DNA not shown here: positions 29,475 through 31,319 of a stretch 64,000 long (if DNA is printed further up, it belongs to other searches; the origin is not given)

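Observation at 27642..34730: Soluble diiron monooxygenase operon (tmoABCDE order) without a reductase, bracketed by two sensor kinases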

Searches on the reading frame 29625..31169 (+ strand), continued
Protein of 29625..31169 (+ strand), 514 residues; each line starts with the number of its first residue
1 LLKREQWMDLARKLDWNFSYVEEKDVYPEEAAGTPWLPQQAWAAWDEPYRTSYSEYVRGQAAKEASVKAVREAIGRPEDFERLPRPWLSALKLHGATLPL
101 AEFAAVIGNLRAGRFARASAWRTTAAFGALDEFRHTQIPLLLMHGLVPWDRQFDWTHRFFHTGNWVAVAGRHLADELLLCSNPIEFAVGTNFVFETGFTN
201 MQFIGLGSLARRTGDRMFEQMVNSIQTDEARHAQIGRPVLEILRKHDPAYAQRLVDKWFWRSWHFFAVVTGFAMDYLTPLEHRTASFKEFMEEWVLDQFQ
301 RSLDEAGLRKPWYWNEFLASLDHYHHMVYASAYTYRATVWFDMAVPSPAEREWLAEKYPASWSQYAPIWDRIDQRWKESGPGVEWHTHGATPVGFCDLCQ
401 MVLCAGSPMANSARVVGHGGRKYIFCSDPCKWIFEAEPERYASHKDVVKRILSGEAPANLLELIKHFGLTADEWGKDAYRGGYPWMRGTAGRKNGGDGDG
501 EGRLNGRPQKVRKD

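Call 49: search_protein_families(library=pfam, proteins=[L057:13689-16130:+, L057:12775-13293:+, L057:13268-13700:+, L057:4948-8523:+, L057:8620-10185:+], max_evalue=0.001)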
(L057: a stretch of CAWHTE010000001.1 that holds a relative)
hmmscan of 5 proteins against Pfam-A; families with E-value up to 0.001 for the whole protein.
L057:13689-16130:+ (813 aa): 6 families
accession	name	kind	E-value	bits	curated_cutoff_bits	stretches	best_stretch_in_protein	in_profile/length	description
PF00072.30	Response_reg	-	3e-43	147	30.2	2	572-685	1-110/111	Response regulator receiver domain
PF25487.1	ETR1_N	-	2.8e-37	127.3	27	1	32-127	2-97/97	Ethylene receptor 1-like, N-terminal domain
PF02518.31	HATPase_c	-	3e-30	105.4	26.4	1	286-397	1-110/111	Histidine kinase-, DNA gyrase B-, and HSP90-like ATPase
PF00512.31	HisKA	-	2.2e-22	79.3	26.9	1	174-239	1-66/66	His Kinase A (phospho-acceptor) domain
PF01627.28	Hpt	-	4.7e-11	43.2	24.6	1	715-791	2-78/84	Hpt domain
PF13589.12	HATPase_c_3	-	0.0003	21.3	25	1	292-367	4-80/137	Histidine kinase-, DNA gyrase B-, and HSP90-like ATPase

L057:12775-13293:+ (172 aa): 1 family
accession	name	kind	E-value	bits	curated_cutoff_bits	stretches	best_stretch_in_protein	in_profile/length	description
PF02332.24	Phenol_Hydrox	-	1.7e-31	110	24.4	1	1-130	93-224/230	Methane/Phenol/Alkene Hydroxylase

L057:13268-13700:+ (144 aa): 0 families

L057:4948-8523:+ (1191 aa): 0 families

L057:8620-10185:+ (521 aa): 4 families
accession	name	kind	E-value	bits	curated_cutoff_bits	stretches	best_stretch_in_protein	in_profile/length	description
PF00512.31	HisKA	-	8.7e-12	45.4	26.9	1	225-289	3-63/66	His Kinase A (phospho-acceptor) domain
PF08447.18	PAS_3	-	2e-11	44.4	25.6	1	102-184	3-87/89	PAS fold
PF00989.32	PAS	-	4.5e-09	36.7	22.6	1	79-189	2-113/113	PAS fold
PF13426.13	PAS_9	-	6.6e-05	23.6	27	1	89-191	2-103/103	PAS domain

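Call 61: find_encoding_contigs(protein=P0003, flank=10000, max_places=1)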
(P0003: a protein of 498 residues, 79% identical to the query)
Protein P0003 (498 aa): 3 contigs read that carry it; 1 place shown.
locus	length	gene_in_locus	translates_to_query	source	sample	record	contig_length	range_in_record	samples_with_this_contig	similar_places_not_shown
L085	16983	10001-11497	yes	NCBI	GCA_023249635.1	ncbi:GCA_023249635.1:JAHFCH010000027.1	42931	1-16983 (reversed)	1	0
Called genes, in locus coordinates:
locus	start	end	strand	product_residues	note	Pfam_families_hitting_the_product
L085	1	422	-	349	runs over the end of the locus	-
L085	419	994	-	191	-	PF01467:CTP_transf_like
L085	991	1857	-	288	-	PF13525:YfiO, PF07719:TPR_2 (faint), PF13174:TPR_6 (faint), PF13176:TPR_7 (faint), PF13424:TPR_12 (faint), PF13432:TPR_16 (faint), PF14559:TPR_19 (faint), PF13428:TPR_14 (faint)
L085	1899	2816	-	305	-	PF13428:TPR_14 (faint), PF13432:TPR_16 (faint), PF14559:TPR_19 (faint), PF12895:ANAPC3 (faint), PF00515:TPR_1 (faint), PF07719:TPR_2 (faint), PF13181:TPR_8 (faint), PF13174:TPR_6, +3 more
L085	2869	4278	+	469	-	PF03739:LptF_LptG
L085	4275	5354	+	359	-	PF03739:LptF_LptG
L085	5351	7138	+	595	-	PF01590:GAF (faint), PF13185:GAF_2 (weak), PF00990:GGDEF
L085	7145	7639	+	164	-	PF00383:dCMP_cyt_deam_1, PF14437:MafB19-deam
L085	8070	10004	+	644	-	PF00072:Response_reg, PF00989:PAS, PF13188:PAS_8 (weak), PF08448:PAS_4, PF13426:PAS_9 (weak), PF00512:HisKA, PF02518:HATPase_c, PF00072:Response_reg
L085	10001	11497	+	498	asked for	PF02332:Phenol_Hydrox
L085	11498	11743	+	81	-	PF06234:TmoB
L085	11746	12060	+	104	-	PF00355:Rieske, PF13806:Rieske_2 (weak)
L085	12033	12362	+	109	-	PF02406:MmoB_DmpM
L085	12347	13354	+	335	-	PF02332:Phenol_Hydrox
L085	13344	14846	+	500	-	PF00989:PAS, PF08448:PAS_4, PF08447:PAS_3, PF00989:PAS, PF13188:PAS_8, PF13426:PAS_9, PF07568:HisKA_2, PF02518:HATPase_c, +3 more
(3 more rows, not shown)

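Call 62: find_encoding_contigs(protein=P0001, flank=10000, max_places=1)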
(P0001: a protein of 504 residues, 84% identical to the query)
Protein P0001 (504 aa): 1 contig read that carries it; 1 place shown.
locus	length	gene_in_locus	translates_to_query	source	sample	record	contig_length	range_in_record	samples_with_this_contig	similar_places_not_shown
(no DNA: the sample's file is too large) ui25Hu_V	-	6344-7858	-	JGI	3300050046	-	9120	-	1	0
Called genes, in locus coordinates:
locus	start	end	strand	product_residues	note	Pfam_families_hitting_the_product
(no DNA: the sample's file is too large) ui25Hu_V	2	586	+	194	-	?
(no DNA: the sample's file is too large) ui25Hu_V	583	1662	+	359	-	PF03739:LptF_LptG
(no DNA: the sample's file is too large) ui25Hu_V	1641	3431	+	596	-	PF01590:GAF (faint), PF13185:GAF_2, PF13492:GAF_3 (faint), PF13185:GAF_2, PF00990:GGDEF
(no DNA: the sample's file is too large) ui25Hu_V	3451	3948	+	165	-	PF00383:dCMP_cyt_deam_1, PF14437:MafB19-deam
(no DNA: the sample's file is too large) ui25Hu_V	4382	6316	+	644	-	PF00072:Response_reg, PF00989:PAS, PF13188:PAS_8 (weak), PF08448:PAS_4, PF13426:PAS_9 (weak), PF00512:HisKA, PF02518:HATPase_c, PF00072:Response_reg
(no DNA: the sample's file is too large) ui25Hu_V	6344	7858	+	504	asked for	PF02332:Phenol_Hydrox, PF04945:YHS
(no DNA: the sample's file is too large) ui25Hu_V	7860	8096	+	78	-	PF06234:TmoB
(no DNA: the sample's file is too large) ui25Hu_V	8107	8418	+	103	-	PF00355:Rieske, PF13806:Rieske_2 (weak)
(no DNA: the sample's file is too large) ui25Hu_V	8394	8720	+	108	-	PF02406:MmoB_DmpM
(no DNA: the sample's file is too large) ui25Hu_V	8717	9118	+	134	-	?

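Call 66: search_protein_families(library=pfam, proteins=[L010:13302-13829:+, L010:13969-15300:+, L010:15306-16310:+, L010:16076-16852:+, L010:7470-8126:-, L015:17693-19198:+, L009:14626-15801:+, L009:15802-17649:+, L004:14272-15978:+, L027:13509-15137:-], max_evalue=0.0001)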
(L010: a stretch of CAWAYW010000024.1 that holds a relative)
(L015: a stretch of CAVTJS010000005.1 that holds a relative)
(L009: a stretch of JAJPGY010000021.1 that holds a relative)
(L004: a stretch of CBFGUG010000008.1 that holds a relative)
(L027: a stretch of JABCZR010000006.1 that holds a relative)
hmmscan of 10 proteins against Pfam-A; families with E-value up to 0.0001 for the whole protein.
L010:13302-13829:+ (175 aa): 0 families

L010:13969-15300:+ (443 aa): 2 families
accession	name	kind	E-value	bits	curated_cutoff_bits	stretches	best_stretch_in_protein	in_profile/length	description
PF06441.18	EHN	-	1.1e-37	128.9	22.8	1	47-151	2-106/107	Epoxide hydrolase N terminus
PF00561.26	Abhydrolase_1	-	1e-09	38.9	25.8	1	138-245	2-101/245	alpha/beta hydrolase fold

L010:15306-16310:+ (334 aa): 2 families
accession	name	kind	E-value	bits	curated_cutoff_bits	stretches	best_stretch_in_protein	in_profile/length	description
PF00378.25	ECH_1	-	2.2e-30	106.3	27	1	73-271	8-210/251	Enoyl-CoA hydratase/isomerase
PF16113.10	ECH_2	-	9.7e-10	38.9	27.2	1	82-270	13-203/335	Enoyl-CoA hydratase/isomerase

L010:16076-16852:+ (258 aa): 1 family
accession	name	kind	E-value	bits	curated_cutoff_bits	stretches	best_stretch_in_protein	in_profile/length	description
PF13442.11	Cytochrome_CBB3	-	1.7e-08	35.1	27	1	148-230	2-68/68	Cytochrome C oxidase, cbb3-type, subunit III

L010:7470-8126:- (218 aa): 3 families
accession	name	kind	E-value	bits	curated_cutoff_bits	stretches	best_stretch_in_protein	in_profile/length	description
PF00072.30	Response_reg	-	4.4e-28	98.1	30.2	1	18-129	1-110/111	Response regulator receiver domain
PF00196.25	GerE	-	1.1e-17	63.8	23.5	1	155-208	2-55/57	Bacterial regulatory proteins, luxR family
PF04545.22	Sigma70_r4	-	1.1e-05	25.3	24.1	1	155-198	4-48/50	Sigma-70, region 4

L015:17693-19198:+ (501 aa): 2 families
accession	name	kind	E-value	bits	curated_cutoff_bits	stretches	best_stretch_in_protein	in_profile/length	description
PF06441.18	EHN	-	2.2e-40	137.7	22.8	1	104-208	1-106/107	Epoxide hydrolase N terminus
PF00561.26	Abhydrolase_1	-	2.5e-12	47.4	25.8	1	195-295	2-94/245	alpha/beta hydrolase fold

L009:14626-15801:+ (391 aa): 3 families
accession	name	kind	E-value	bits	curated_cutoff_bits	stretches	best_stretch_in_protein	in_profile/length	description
PF02518.31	HATPase_c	-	5.2e-30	104.6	26.4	1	270-379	2-110/111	Histidine kinase-, DNA gyrase B-, and HSP90-like ATPase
PF00072.30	Response_reg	-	5.5e-15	55.9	30.2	1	20-123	1-100/111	Response regulator receiver domain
PF00512.31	HisKA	-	1.3e-09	38.4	26.9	1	156-221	2-64/66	His Kinase A (phospho-acceptor) domain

L009:15802-17649:+ (615 aa): 6 families
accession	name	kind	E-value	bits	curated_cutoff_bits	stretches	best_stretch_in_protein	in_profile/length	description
PF02518.31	HATPase_c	-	3.7e-31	108.3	26.4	1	497-607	2-110/111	Histidine kinase-, DNA gyrase B-, and HSP90-like ATPase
PF00512.31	HisKA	-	2.3e-17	63.2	26.9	1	384-452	1-66/66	His Kinase A (phospho-acceptor) domain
PF00989.32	PAS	-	1.9e-11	44.4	22.6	1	269-375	4-113/113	PAS fold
PF08448.16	PAS_4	-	2.1e-11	44.5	23.1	1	273-380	2-110/110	PAS fold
PF13426.13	PAS_9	-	1.7e-10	41.5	27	1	279-377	4-103/103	PAS domain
PF08447.18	PAS_3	-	2.9e-10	40.7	25.6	1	290-353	3-66/89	PAS fold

L004:14272-15978:+ (568 aa): 8 families
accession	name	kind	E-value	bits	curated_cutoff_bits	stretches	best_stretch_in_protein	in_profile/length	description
PF02518.31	HATPase_c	-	1.8e-25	90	26.4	1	450-560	4-110/111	Histidine kinase-, DNA gyrase B-, and HSP90-like ATPase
PF00072.30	Response_reg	-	4e-20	72.5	30.2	1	64-175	1-111/111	Response regulator receiver domain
PF00989.32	PAS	-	5.4e-13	49.4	22.6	1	196-306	5-112/113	PAS fold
PF08448.16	PAS_4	-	2.4e-12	47.5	23.1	1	199-312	2-110/110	PAS fold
PF13426.13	PAS_9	-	1.1e-07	32.5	27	1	203-309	2-103/103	PAS domain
PF00512.31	HisKA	-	2.2e-06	28.1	26.9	1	326-408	2-65/66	His Kinase A (phospho-acceptor) domain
PF13188.13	PAS_8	-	4.3e-05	23.7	21.8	0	194-245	3-51/65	PAS domain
PF12860.13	PAS_7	-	6.2e-05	23.6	27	0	198-313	1-113/115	PAS fold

L027:13509-15137:- (542 aa): 5 families
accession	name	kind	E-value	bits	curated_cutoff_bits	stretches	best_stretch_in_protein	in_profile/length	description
PF02518.31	HATPase_c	-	1.2e-22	80.9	26.4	1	428-535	1-108/111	Histidine kinase-, DNA gyrase B-, and HSP90-like ATPase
PF13493.11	DUF4118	-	3.6e-20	72.2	28.4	1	33-135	1-105/107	Domain of unknown function (DUF4118)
PF08447.18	PAS_3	-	1.4e-15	57.7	25.6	1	199-285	3-89/89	PAS fold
PF13426.13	PAS_9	-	2.4e-06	28.2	27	1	193-290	9-103/103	PAS domain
PF00512.31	HisKA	-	4.5e-05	23.9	26.9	1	317-382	2-62/66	His Kinase A (phospho-acceptor) domain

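Call 71: find_encoding_contigs(protein=P0064, flank=10000, max_places=1)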
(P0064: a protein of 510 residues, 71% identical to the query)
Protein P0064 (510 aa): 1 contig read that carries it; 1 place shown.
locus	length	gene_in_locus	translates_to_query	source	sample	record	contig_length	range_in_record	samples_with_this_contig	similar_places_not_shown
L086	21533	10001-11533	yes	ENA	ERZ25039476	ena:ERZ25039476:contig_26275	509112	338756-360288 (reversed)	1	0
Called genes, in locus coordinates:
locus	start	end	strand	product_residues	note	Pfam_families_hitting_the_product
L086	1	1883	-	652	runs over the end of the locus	PF00083:Sugar_tr, PF06609:TRI12, PF07690:MFS_1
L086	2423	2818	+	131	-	-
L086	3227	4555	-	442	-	-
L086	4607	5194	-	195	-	PF04116:FA_hydroxylase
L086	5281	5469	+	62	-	-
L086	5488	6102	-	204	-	-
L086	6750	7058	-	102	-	-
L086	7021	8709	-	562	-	PF13191:AAA_16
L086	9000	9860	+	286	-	-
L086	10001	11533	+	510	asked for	PF02332:Phenol_Hydrox, PF04945:YHS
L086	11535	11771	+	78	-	PF06234:TmoB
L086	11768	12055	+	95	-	PF02406:MmoB_DmpM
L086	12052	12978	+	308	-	PF02332:Phenol_Hydrox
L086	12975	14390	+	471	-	PF00989:PAS (weak), PF08448:PAS_4 (weak), PF08447:PAS_3, PF07568:HisKA_2, PF13581:HATPase_c_2, PF02518:HATPase_c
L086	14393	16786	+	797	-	PF00072:Response_reg, PF00989:PAS, PF13188:PAS_8 (weak), PF08448:PAS_4, PF13426:PAS_9 (weak), PF08447:PAS_3, PF02518:HATPase_c, PF00072:Response_reg, +1 more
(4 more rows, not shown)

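Call 72: find_encoding_contigs(protein=P0108, flank=10000, max_places=1)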
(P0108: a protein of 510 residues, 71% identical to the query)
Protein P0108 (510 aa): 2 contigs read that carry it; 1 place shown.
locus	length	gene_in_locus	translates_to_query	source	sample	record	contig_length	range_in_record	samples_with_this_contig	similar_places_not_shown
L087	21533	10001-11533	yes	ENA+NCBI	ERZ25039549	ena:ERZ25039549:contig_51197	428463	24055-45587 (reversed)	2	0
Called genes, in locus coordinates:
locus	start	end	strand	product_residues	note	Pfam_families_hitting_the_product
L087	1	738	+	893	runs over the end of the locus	PF00690:Cation_ATPase_N, PF00122:E1-E2_ATPase, PF00702:Hydrolase, PF13246:Cation_ATPase (weak), PF00689:Cation_ATPase_C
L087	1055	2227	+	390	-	PF08323:Glyco_transf_5, PF20706:GT4-conflict, PF13439:Glyco_transf_4, PF13579:Glyco_trans_4_4, PF00534:Glycos_transf_1, PF13692:Glyco_trans_1_4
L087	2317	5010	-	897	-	PF02629:CoA_binding, PF13380:CoA_binding_2, PF13607:Succ_CoA_lig, PF19045:Ligase_CoA_2, PF13549:ATP-grasp_5, PF13302:Acetyltransf_3, PF00583:Acetyltransf_1, PF13508:Acetyltransf_7 (weak)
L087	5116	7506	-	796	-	PF09364:XFP_N, PF03894:XFP, PF09363:XFP_C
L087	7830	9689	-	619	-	PF02550:AcetylCoA_hydro, PF13336:AcetylCoA_hyd_C, PF13302:Acetyltransf_3 (weak), PF00583:Acetyltransf_1, PF13508:Acetyltransf_7 (weak)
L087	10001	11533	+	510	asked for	PF02332:Phenol_Hydrox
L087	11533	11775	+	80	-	PF06234:TmoB (weak)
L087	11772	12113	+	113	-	PF00355:Rieske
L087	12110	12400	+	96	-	PF02406:MmoB_DmpM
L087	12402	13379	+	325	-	PF02332:Phenol_Hydrox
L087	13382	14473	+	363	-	PF00989:PAS (faint), PF08448:PAS_4 (weak), PF08447:PAS_3, PF07536:HWE_HK (faint), PF07568:HisKA_2, PF13581:HATPase_c_2, PF02518:HATPase_c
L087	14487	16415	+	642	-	PF00072:Response_reg, PF00989:PAS, PF08448:PAS_4, PF13426:PAS_9 (weak), PF00512:HisKA, PF02518:HATPase_c, PF14501:HATPase_c_5 (weak), PF00072:Response_reg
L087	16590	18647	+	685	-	PF03924:CHASE, PF00069:Pkinase, PF07714:PK_Tyr_Ser-Thr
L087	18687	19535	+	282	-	PF01569:PAP2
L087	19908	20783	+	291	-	-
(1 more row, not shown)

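Call 73: find_encoding_contigs(protein=P0044, flank=10000, max_places=1)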
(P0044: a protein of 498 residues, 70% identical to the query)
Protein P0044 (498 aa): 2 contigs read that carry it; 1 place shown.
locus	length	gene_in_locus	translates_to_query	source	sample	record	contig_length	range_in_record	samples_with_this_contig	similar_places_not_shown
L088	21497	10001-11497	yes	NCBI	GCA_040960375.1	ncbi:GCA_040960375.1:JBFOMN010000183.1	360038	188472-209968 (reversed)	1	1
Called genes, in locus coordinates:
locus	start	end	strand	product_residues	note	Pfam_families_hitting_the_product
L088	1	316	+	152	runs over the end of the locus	PF03946:Ribosomal_L11_N, PF00298:Ribosomal_L11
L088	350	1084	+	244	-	PF00687:Ribosomal_L1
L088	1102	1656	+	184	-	PF00466:Ribosomal_L10, PF27436:RL10_C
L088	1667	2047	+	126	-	PF16320:Ribosomal_L12_N, PF00542:Ribosomal_L12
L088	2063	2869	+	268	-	PF02457:DAC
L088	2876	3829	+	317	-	PF07949:YbbR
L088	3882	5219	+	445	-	PF02878:PGM_PMM_I, PF02879:PGM_PMM_II, PF02880:PGM_PMM_III, PF00408:PGM_PMM_IV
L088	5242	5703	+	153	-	PF02367:TsaE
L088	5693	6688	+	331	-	PF00482:T2SSF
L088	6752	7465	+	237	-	PF00814:TsaD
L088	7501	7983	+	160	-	PF00583:Acetyltransf_1, PF13673:Acetyltransf_10, PF13508:Acetyltransf_7, PF08445:FR47 (weak)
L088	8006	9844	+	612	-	PF13522:GATase_6, PF13537:GATase_7, PF01380:SIS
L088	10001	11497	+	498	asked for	PF02332:Phenol_Hydrox, PF04945:YHS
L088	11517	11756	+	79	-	PF06234:TmoB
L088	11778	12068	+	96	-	PF00355:Rieske, PF13806:Rieske_2 (weak)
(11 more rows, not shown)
